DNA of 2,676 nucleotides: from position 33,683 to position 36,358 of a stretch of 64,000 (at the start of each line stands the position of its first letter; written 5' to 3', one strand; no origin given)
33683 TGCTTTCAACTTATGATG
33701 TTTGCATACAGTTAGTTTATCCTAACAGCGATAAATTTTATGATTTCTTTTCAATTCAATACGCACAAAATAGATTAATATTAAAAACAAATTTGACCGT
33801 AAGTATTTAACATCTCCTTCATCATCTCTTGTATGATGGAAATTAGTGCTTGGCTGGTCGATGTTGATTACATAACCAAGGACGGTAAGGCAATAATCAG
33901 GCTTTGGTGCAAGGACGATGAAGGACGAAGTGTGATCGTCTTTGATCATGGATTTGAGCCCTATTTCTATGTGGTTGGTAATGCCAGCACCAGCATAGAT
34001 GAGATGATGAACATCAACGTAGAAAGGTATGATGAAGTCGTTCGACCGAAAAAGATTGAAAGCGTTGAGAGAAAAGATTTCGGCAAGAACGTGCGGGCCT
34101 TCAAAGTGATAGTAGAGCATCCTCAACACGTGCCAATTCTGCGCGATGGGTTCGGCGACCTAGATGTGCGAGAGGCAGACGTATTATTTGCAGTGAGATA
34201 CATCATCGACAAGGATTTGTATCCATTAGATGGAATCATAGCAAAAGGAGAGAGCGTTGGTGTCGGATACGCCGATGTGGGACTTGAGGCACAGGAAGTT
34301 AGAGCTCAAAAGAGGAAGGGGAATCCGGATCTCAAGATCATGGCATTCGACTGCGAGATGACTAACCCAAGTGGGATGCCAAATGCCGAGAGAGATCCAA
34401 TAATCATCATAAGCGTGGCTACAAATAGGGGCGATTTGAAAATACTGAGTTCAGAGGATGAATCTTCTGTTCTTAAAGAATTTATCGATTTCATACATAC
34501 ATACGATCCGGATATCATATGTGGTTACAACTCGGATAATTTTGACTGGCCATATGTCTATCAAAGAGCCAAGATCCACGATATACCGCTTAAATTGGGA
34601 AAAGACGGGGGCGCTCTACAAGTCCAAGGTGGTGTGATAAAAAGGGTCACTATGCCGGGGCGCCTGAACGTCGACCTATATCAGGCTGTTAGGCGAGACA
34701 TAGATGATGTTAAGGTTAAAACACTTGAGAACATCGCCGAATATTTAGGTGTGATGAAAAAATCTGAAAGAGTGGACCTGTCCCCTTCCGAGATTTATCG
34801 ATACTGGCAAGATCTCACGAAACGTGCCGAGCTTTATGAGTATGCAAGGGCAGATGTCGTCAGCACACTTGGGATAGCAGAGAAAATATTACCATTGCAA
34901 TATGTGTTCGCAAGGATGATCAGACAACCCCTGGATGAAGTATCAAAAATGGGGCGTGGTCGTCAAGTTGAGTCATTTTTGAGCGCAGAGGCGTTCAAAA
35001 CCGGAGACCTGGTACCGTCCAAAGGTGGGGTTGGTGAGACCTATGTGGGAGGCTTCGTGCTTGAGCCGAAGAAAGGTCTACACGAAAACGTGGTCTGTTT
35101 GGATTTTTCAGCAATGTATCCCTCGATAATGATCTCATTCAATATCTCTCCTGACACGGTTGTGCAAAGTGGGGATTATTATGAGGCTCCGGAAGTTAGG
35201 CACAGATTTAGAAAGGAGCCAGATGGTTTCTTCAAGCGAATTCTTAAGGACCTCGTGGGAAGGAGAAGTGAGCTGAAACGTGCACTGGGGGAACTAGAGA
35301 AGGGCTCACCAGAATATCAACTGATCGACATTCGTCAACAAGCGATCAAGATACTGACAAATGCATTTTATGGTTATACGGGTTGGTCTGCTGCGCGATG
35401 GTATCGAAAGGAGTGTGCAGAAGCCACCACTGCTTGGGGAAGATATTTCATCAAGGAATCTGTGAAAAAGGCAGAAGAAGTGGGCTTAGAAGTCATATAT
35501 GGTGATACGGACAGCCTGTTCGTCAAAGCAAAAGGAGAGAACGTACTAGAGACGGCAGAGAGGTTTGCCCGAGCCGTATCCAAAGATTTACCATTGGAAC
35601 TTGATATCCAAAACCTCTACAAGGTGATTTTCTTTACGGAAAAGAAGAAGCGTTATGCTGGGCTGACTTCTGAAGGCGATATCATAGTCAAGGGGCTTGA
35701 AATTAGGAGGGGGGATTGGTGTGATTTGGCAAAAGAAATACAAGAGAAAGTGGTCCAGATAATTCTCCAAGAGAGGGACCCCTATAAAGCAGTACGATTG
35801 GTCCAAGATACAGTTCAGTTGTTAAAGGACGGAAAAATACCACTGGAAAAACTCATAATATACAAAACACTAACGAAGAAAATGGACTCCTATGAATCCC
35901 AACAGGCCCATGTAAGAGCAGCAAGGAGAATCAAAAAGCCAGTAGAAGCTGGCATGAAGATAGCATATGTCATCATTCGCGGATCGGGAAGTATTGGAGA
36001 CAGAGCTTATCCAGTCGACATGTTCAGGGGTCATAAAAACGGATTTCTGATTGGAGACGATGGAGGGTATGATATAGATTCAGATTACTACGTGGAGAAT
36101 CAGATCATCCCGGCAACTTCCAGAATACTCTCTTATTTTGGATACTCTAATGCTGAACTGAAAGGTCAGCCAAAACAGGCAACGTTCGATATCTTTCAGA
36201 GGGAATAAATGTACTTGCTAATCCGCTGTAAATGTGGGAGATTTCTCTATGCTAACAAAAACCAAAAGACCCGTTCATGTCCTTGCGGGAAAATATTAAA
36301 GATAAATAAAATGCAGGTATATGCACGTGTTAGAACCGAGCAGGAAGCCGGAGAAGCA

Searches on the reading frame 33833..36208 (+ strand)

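Call 54: search_protein_families(library=pfam, proteins=[window:33833-36208:+], max_evalue=0.001)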
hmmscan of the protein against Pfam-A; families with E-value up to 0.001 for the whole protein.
window:33833-36208:+ (791 aa): 4 families
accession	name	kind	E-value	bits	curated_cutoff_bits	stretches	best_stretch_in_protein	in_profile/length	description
PF00136.26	DNA_pol_B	-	1e-68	232.6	23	1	370-767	6-451/453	DNA polymerase family B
PF03104.25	DNA_pol_B_exo1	-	3.8e-29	102.2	23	2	203-290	136-232/242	DNA polymerase family B, exonuclease domain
PF13482.12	RNase_H_2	-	3.5e-08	34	22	1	186-351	13-163/165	RNase_H superfamily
PF10108.15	DNA_pol_B_exo2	-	2.3e-07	31.1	24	1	199-346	22-167/213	Predicted 3'-5' exonuclease related to the exonuclease domain of PolB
